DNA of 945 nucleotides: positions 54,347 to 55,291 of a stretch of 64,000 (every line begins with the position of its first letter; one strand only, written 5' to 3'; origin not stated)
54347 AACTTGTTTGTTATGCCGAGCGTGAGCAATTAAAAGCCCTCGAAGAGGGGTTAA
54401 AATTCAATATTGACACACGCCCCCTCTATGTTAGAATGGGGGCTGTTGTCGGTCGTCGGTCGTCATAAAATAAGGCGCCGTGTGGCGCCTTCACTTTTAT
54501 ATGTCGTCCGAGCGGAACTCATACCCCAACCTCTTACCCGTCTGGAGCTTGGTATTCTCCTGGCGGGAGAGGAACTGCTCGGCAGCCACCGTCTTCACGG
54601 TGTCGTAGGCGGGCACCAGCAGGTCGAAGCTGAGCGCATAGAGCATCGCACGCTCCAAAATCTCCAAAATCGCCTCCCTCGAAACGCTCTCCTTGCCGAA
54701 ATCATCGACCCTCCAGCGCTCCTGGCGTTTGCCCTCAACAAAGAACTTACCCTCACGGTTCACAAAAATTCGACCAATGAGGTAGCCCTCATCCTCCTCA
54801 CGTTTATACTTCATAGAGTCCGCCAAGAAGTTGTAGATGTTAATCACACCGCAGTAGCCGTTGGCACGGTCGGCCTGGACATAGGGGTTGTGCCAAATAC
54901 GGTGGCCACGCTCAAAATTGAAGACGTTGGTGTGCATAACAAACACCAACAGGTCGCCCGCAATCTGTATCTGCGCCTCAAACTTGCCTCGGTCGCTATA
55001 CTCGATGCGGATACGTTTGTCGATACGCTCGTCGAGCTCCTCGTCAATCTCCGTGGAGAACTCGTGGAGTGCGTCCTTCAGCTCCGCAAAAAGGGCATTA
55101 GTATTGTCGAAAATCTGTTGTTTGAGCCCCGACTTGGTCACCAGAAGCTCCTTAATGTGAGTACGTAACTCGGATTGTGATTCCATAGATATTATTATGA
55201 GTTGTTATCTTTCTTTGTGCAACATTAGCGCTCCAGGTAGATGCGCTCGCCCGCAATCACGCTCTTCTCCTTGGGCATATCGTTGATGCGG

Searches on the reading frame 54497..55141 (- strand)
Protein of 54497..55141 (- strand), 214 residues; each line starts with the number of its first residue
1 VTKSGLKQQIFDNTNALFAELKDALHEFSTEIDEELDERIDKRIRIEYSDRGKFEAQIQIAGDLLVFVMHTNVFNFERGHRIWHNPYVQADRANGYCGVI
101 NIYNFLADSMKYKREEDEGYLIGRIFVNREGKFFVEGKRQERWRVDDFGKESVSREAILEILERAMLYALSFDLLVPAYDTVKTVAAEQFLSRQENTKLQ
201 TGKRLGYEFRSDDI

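Call 87: find_homologous_proteins(query=window:54497-55141:-, max_evalue=1e-80)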
Query window:54497-55141:- (214 aa): 275 proteins with E <= 1e-80 among 7823 candidates; the best 120 are listed.
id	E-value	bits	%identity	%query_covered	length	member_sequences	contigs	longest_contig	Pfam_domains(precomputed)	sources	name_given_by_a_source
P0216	4.6e-134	462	98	100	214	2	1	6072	-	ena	-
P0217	3.6e-133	459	97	100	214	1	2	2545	-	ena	-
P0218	5.7e-128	442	93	100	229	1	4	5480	-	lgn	-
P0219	1.6e-127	441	92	100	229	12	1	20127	-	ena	-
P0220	1.4e-126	438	91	100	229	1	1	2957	-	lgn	-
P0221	3.1e-125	433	91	100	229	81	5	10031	-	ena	-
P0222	1.0e-124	432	90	100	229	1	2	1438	-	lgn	-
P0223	4.6e-124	430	90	100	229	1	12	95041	-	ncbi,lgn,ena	-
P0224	7.6e-124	429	90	100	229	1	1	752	-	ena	-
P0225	1.5e-123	428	90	100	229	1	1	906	-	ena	-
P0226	1.6e-123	428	89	100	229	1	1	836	-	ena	-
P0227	2.5e-123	427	89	100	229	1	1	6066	-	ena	-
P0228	3.2e-123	427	90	100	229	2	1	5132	-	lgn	-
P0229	3.4e-123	427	89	100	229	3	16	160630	-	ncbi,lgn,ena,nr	ncbi:MAG: hypothetical protein J6V28_03185 [Tidjanibacter sp.]|nr:hypothetical protein [Tidjanibacte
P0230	5.3e-123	426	89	100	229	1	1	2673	-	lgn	-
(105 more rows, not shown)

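Call 88: find_encoding_contigs(protein=P0216, flank=1500, max_places=3)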
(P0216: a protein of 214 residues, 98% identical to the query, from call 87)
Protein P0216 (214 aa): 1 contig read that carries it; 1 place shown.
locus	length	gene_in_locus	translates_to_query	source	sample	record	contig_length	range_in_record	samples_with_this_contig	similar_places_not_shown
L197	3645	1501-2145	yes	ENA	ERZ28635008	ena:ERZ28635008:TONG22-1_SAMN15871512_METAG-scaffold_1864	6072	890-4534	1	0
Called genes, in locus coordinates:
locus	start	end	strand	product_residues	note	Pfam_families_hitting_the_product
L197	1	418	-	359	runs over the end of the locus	PF01075:Glyco_transf_9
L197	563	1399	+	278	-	PF01832:Glucosaminidase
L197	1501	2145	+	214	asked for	-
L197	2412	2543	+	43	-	-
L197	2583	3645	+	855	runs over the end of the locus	-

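Call 89: find_encoding_contigs(protein=P0219, flank=1500, max_places=3)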
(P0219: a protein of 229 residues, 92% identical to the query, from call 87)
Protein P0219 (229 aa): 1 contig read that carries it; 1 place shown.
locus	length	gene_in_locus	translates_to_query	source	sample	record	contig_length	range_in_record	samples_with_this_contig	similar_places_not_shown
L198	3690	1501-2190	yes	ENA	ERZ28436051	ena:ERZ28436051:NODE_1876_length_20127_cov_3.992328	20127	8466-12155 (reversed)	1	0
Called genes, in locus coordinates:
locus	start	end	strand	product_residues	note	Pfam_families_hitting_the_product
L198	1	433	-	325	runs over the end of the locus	PF01075:Glyco_transf_9 (weak)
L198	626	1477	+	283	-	PF01832:Glucosaminidase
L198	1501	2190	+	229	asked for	-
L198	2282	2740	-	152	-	PF04074:DUF386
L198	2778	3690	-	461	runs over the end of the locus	PF14691:Fer4_20, PF02826:2-Hacid_dh_C (faint), PF00070:Pyr_redox (weak), PF01266:DAO (weak), PF07992:Pyr_redox_2, PF12831:FAD_oxidored (weak), PF13450:NAD_binding_8, PF00070:Pyr_redox, +4 more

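Call 90: find_encoding_contigs(protein=P0223, flank=1500, max_places=4)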
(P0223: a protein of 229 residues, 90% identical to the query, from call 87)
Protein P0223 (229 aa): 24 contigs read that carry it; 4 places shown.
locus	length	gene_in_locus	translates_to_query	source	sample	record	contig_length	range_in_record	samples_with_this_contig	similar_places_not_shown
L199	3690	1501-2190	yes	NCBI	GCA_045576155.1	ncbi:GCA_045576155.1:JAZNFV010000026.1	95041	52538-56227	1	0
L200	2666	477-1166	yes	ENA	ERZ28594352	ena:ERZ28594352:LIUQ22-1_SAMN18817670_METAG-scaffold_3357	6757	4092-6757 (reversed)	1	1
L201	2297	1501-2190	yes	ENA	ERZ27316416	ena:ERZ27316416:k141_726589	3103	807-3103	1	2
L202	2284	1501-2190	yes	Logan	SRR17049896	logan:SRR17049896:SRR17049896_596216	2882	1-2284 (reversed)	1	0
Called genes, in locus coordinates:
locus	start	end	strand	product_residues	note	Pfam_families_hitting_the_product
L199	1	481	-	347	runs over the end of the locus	PF01075:Glyco_transf_9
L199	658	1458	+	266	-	PF01832:Glucosaminidase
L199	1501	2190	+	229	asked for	-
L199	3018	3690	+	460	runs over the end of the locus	PF02321:OEP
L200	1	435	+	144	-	?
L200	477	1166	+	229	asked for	-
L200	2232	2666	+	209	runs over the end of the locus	PF00440:TetR_N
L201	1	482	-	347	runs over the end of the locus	PF01075:Glyco_transf_9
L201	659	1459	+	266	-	PF01832:Glucosaminidase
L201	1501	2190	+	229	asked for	-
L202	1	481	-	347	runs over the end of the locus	PF01075:Glyco_transf_9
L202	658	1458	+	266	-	PF01832:Glucosaminidase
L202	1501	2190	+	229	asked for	-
